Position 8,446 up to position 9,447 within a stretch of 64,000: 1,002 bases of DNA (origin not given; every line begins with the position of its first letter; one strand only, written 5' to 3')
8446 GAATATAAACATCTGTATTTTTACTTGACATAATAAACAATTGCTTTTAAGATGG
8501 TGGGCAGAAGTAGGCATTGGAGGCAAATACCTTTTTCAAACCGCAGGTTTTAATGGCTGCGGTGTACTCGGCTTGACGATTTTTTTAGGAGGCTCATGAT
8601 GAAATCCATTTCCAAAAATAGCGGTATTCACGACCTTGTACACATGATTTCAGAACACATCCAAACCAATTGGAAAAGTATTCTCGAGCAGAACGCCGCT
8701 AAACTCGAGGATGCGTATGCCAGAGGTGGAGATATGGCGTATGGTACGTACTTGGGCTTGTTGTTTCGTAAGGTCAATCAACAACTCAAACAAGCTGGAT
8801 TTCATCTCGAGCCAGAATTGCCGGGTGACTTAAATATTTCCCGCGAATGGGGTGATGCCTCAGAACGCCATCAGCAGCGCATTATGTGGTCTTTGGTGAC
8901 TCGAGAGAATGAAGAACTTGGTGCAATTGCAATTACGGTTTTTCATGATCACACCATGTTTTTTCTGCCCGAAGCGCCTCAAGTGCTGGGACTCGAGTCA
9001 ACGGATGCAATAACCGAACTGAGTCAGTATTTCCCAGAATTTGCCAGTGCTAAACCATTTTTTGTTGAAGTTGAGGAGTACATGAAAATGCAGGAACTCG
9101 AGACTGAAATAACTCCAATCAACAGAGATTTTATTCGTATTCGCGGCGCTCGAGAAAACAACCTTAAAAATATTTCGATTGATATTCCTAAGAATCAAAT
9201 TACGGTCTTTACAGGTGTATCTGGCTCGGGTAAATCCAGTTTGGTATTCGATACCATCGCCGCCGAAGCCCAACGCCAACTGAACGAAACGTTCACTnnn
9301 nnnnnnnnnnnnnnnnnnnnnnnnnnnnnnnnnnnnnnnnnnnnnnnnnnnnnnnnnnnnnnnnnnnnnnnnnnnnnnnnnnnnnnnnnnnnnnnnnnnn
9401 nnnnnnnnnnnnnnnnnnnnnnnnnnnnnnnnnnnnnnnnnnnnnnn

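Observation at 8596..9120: Short-form UvrA paralog carrying an unrecognised ~175-aa N-terminal domain, next to a resistance-like gene cluster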

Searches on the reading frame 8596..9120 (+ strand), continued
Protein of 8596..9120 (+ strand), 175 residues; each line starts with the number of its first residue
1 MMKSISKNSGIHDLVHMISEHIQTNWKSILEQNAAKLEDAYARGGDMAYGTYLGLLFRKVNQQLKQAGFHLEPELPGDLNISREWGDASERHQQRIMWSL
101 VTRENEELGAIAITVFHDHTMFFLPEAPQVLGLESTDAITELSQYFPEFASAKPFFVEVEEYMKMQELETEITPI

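Call 32: fold_search(model_id=the predicted structure, library=pdb)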
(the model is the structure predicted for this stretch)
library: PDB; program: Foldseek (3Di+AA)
matches with E <= 10: 160; with E <= 0.001: 0
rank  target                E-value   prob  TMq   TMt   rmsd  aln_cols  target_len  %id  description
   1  2lnj_MODEL_1_A        1.1e-01  0.77  0.36  0.36   4.7       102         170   12  Solution Structure of Cyanobacterial PsbP (CyanoP) from Synechocystis sp. PCC 6803 (released 2012-06-06)
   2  7u66_G                5.0e-01  0.08  0.13  0.26  14.2       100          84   12  Structure of E. coli dGTPase bound to T7 bacteriophage protein Gp1.2 and dGTP (released 2022-08-31)
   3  5i7j_B                5.7e-01  0.08  0.22  0.20  12.5       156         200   13  Crystal Structure of Human SPLUNC1 Disulfide Mutant M3 (I76C, V214C) (released 2016-05-18)
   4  2eoc_MODEL_1_A        7.4e-01  0.18  0.25  0.32   5.4        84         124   11  Solution structure of the WGR domain from human poly [ADP-ribose] polymerase-3 (released 2008-04-01)
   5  9bk6_A                7.9e-01  0.13  0.24  0.37  14.1       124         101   13  Structure of B10_CYTX binder-complex (released 2024-10-09)
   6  7u65_G                9.5e-01  0.06  0.13  0.26  14.2       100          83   12  Structure of E. coli dGTPase bound to T7 bacteriophage protein Gp1.2 (released 2022-08-31)
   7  7ds2_A                1.0e+00  0.05  0.17  0.13  14.0       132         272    8  Crystal structure of actin capping protein in complex with twinflin-1 C-terminus tail (released 2021-03-03)
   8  1of5_B                1.1e+00  0.14  0.29  0.36  11.1       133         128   10  Crystal structure of Mex67-Mtr2 (released 2003-07-03)
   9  5i7k_B                1.2e+00  0.04  0.19  0.16  19.2       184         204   12  Crystal Structure of Human SPLUNC1 Dolphin Mutant D1 (G58A, S61A, G62E, G63D, G66D, I67T) (released 2016-05-18)
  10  9cmw_E                1.3e+00  0.03  0.11  0.16  10.3        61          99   15  The cryo-EM structure of BamACDE complex from Neisseria gonorrhoeae (released 2025-09-03)
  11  5i7k_A                1.3e+00  0.03  0.16  0.14  17.0       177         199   13  Crystal Structure of Human SPLUNC1 Dolphin Mutant D1 (G58A, S61A, G62E, G63D, G66D, I67T) (released 2016-05-18)
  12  9l5r_j                1.4e+00  0.06  0.15  0.26   7.2        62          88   21  Cryo-EM structure of the thermophile spliceosome (state ILS) (released 2025-03-12)
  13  6ize_A                1.4e+00  0.04  0.16  0.18  13.4       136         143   10  Dimeric human TCTP (released 2019-12-25)
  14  2l3a_MODEL_1_A        1.7e+00  0.08  0.19  0.32   6.4        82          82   11  Solution NMR structure of homodimer protein SP_0782 (7-79) from Streptococcus pneumoniae Northeast Structural  (released 2010-11-10)
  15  5i7l_B                1.8e+00  0.04  0.19  0.17  14.6       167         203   13  Crystal Structure of SPLUNC1 Disulfide Mutant M2 (A48C, V253C) (released 2016-05-18)
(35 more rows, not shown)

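Call 48: find_encoding_contigs(protein=P0002, flank=6000, max_places=2)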
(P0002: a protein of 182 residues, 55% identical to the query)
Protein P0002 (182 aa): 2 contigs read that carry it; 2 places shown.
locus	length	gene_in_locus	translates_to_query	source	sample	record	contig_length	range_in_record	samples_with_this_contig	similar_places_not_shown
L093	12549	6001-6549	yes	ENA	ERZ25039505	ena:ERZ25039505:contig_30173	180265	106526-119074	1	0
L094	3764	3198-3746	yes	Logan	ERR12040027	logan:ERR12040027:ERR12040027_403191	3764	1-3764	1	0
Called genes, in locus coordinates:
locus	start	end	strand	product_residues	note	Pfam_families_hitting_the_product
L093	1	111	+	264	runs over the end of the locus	PF13276:HTH_21, PF00665:rve, PF13683:rve_3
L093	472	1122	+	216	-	PF03951:Gln-synt_N, PF00120:Gln-synt_C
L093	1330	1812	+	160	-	PF00120:Gln-synt_C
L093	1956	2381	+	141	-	PF14760:Rnk_N (weak), PF01272:GreA_GreB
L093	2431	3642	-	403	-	PF01053:Cys_Met_Meta_PP, PF00155:Aminotran_1_2 (weak), PF06838:Met_gamma_lyase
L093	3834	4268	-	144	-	-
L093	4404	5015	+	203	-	PF08279:HTH_11 (weak), PF12840:HTH_20 (weak), PF13412:HTH_24 (faint)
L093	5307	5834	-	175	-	-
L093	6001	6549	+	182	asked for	PF19486:DUF6022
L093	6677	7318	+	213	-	PF01872:RibD_C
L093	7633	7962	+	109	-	PF03795:YCII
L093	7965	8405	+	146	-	PF04542:Sigma70_r2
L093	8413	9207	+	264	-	PF20239:DUF6596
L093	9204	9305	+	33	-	-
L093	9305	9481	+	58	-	-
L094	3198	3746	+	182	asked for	PF19486:DUF6022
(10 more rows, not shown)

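Call 69: search_protein_families(library=padloc, proteins=[window:8596-9120:+], max_evalue=0.1)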
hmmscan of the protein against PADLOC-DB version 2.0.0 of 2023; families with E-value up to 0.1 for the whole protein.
window:8596-9120:+ (175 aa): 0 families

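Call 80: fold_search(model_id=the predicted structure, library=viral)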
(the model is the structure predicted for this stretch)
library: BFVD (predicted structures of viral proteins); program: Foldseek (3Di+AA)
matches with E <= 10: 574; with E <= 0.001: 0
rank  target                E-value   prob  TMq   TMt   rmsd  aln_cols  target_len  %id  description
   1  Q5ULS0                1.5e-02  0.28  0.18  0.18  16.1       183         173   10  Orf44 [Lactobacillus phage LP65]
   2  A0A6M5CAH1            9.5e-02  0.08  0.18  0.09  14.9       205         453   12  (no name in the UniProt tables at hand)
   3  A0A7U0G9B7            1.1e-01  0.18  0.15  0.11  12.3        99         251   11  (no name in the UniProt tables at hand)
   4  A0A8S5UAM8            1.5e-01  0.13  0.19  0.21  16.4       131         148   13  Rtt102p-like transcription regulator protein [Caudovirales sp. ctCVG11]
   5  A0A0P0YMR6            2.2e-01  0.28  0.21  0.21   9.7        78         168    8  (no name in the UniProt tables at hand)
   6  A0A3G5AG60            2.3e-01  0.30  0.33  0.23   8.6       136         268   12  Uncharacterized protein [Solumvirus sp.]
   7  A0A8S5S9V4            2.6e-01  0.18  0.25  0.30   8.5        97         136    7  Uncharacterized protein [Myoviridae sp. ctByu2]
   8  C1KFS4                2.8e-01  0.20  0.26  0.27   8.6        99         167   15  Uncharacterized protein [Lactobacillus phage Lb338-1]
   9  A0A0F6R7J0            2.8e-01  0.12  0.18  0.28  10.2       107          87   11  Uncharacterized protein [Sinorhizobium phage phiM9]
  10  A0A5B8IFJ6            3.2e-01  0.14  0.26  0.14  14.8       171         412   10  Uncharacterized protein [Mimiviridae sp. ChoanoV1]
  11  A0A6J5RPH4            3.2e-01  0.13  0.19  0.21  11.8       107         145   10  Uncharacterized protein [uncultured Caudovirales phage]
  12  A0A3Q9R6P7            3.2e-01  0.07  0.17  0.21  15.2       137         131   11  (no name in the UniProt tables at hand)
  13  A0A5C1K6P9            3.4e-01  0.10  0.19  0.12  11.9       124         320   13  Uncharacterized protein [Pseudomonas phage vB_PaeM_PS119XW]
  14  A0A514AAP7            3.6e-01  0.12  0.19  0.31  12.8        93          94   10  Uncharacterized protein [Bacillus phage Karezi]
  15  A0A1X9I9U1            3.6e-01  0.06  0.13  0.14  13.5       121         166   15  Uncharacterized protein [Staphylococcus phage vB_SscM-1]
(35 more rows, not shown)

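Call 84: search_protein_representatives(protein=window:8596-9120:+)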
Query: 175 residues. Proteins with E-value up to 0.001 (for the whole library): 83; up to 1e-10: 47; up to 1e-30: 5. The best 83 are listed.
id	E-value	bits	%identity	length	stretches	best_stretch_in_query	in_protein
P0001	2.4e-76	271.8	70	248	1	2-171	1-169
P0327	1.5e-44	168.3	53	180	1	7-166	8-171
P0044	3.3e-37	144.5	48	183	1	6-167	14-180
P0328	1.3e-32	129.5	46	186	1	18-155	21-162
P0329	1.9e-31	125.7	43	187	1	10-168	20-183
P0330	4.6e-25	104.9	43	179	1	13-165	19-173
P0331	2.0e-24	102.9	39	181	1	15-163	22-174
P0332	2.2e-24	102.7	53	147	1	15-102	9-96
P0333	1.3e-22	97.0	36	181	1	8-168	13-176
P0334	2.5e-22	96.0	40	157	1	10-138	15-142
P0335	2.8e-22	95.9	39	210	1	7-157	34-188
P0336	4.5e-22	95.2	40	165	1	10-139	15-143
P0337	1.5e-21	93.5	38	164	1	9-138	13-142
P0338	4.4e-21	92.0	55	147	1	14-91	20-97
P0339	9.1e-21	91.0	31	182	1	13-167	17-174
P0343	2.7e-19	86.2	37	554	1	10-136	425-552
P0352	6.2e-16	75.3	41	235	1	14-137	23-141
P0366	9.1e-14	68.2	33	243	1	6-139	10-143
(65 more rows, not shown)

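Call 85: search_protein_families(library=pfam, proteins=[P0343, P0335, P0352, P0366], max_evalue=0.001)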
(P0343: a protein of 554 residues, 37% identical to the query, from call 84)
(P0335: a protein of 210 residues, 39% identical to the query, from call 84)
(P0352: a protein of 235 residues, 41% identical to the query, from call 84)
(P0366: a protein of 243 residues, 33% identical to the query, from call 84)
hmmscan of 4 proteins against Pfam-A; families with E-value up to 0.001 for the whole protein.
P0343 (554 aa): 5 families
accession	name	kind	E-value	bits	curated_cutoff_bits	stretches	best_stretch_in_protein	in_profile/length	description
PF19486.4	DUF6022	-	5.8e-34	117.6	25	1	419-552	4-138/155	Family of unknown function (DUF6022)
PF06722.18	EryCIII-like_C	-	8.8e-16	58.6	31.7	1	294-375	35-116/145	Erythromycin biosynthesis protein CIII-like, C-terminal domain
PF03033.26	Glyco_transf_28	-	8.5e-07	29.6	26.2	1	3-131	1-134/139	Glycosyltransferase family 28 N-terminal domain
PF00201.24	UDPGT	-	0.00037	19.9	19.5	1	226-371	258-405/499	UDP-glucoronosyl and UDP-glucosyl transferase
PF04101.22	Glyco_tran_28_C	-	0.00059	20.4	22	1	302-385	67-154/166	Glycosyltransferase family 28 C-terminal domain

P0335 (210 aa): 1 family
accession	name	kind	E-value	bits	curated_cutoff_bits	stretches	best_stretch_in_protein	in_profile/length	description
PF19486.4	DUF6022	-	9.8e-31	107.1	25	1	34-176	7-150/155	Family of unknown function (DUF6022)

P0352 (235 aa): 1 family
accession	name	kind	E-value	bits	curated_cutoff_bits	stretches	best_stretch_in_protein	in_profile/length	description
PF19486.4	DUF6022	-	1.9e-43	148.4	25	1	7-155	2-153/155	Family of unknown function (DUF6022)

P0366 (243 aa): 1 family
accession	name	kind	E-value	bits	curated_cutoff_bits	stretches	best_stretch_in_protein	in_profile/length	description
PF19486.4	DUF6022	-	6.3e-47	159.7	25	1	9-153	5-151/155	Family of unknown function (DUF6022)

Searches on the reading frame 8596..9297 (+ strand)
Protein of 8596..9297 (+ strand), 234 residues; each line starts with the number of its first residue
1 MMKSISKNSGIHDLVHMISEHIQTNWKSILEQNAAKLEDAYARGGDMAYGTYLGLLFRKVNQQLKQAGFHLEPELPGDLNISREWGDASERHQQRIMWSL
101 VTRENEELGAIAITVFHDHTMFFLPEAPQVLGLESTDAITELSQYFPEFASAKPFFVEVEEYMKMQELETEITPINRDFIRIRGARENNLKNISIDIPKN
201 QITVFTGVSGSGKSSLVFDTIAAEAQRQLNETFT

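Call 64: find_homologous_proteins(query=A3, max_evalue=1e-20)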
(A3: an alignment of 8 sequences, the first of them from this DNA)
Query A3 (8 sequences) (234 aa, profile of the alignment): 2299 proteins with E <= 1e-20 among 8000 candidates; the best 120 are listed.
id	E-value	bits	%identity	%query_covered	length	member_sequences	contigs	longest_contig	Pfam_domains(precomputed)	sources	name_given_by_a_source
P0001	6.6e-133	460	75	100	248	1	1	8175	PF19486.5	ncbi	-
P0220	3.2e-114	398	66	94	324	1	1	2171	PF19486.5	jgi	jgi:hypothetical protein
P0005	1.3e-58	216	53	66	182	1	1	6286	PF19486.5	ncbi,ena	-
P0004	2.6e-58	215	54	69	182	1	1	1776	PF19486.5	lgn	-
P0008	2.2e-57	212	47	70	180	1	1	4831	PF19486.5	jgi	jgi:hypothetical protein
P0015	2.3e-57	212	51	68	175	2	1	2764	PF19486.5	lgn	-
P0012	1.7e-56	209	50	69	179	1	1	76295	PF19486.5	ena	-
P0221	2.3e-56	209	50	70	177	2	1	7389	PF19486.5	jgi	jgi:hypothetical protein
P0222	3.7e-56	208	47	71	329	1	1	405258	PF19486.5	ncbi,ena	-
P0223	7.0e-56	207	48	71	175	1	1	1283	PF19486.5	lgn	-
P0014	7.8e-56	207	49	68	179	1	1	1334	PF19486.5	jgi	jgi:hypothetical protein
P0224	2.7e-55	206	49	70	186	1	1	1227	PF19486.5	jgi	jgi:hypothetical protein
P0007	3.5e-55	205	47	68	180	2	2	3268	PF19486.5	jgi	jgi:hypothetical protein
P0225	3.6e-55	205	40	64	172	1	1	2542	PF19486.5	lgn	-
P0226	4.3e-54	202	41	67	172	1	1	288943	PF19486.5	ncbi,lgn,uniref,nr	ncbi:DUF6022 family protein [Deinococcus aquaedulcis]|uniref:DUF6022 family protein n=1 Tax=Deinococ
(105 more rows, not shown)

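Call 65: find_encoding_contigs(protein=P0226, flank=6000, max_places=2)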
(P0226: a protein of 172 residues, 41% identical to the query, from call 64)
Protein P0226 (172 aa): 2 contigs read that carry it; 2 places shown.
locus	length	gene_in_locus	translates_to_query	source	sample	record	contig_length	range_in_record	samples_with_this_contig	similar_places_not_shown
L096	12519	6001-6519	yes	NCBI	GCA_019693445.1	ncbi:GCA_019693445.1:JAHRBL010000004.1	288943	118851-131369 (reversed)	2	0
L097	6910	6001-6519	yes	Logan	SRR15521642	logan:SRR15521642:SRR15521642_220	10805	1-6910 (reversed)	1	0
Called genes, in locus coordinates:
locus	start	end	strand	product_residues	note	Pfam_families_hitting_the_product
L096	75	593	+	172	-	PF12867:DinB_2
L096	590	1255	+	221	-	PF01966:HD (weak)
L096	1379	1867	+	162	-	-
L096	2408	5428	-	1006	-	PF13699:eCIS_core, PF01551:Peptidase_M23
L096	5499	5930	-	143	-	PF12802:MarR_2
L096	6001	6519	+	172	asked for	PF19486:DUF6022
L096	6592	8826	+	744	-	PF02463:SMC_N (faint), PF03193:RsgA_GTPase (faint), PF13191:AAA_16 (faint), PF13555:AAA_29 (faint), PF20703:nSTAND1 (faint), PF01443:Viral_helicase1 (faint), PF13304:AAA_21 (faint), PF00005:ABC_tran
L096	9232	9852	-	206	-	PF00300:His_Phos_1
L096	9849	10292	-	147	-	PF13622:4HBT_3 (weak), PF03061:4HBT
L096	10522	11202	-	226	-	-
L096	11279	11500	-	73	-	-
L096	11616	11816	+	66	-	-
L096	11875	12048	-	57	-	-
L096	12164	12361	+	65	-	-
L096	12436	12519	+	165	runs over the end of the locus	-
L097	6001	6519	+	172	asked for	PF19486:DUF6022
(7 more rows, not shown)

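Call 85: search_protein_families(library=pfam, proteins=[P0222], max_evalue=0.001)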
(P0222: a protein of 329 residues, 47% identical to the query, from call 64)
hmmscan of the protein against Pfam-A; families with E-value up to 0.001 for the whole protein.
P0222 (329 aa): 1 family
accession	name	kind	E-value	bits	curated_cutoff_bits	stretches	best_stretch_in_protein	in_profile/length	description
PF19486.4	DUF6022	-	3.3e-55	186.6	25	1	11-159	6-155/155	Family of unknown function (DUF6022)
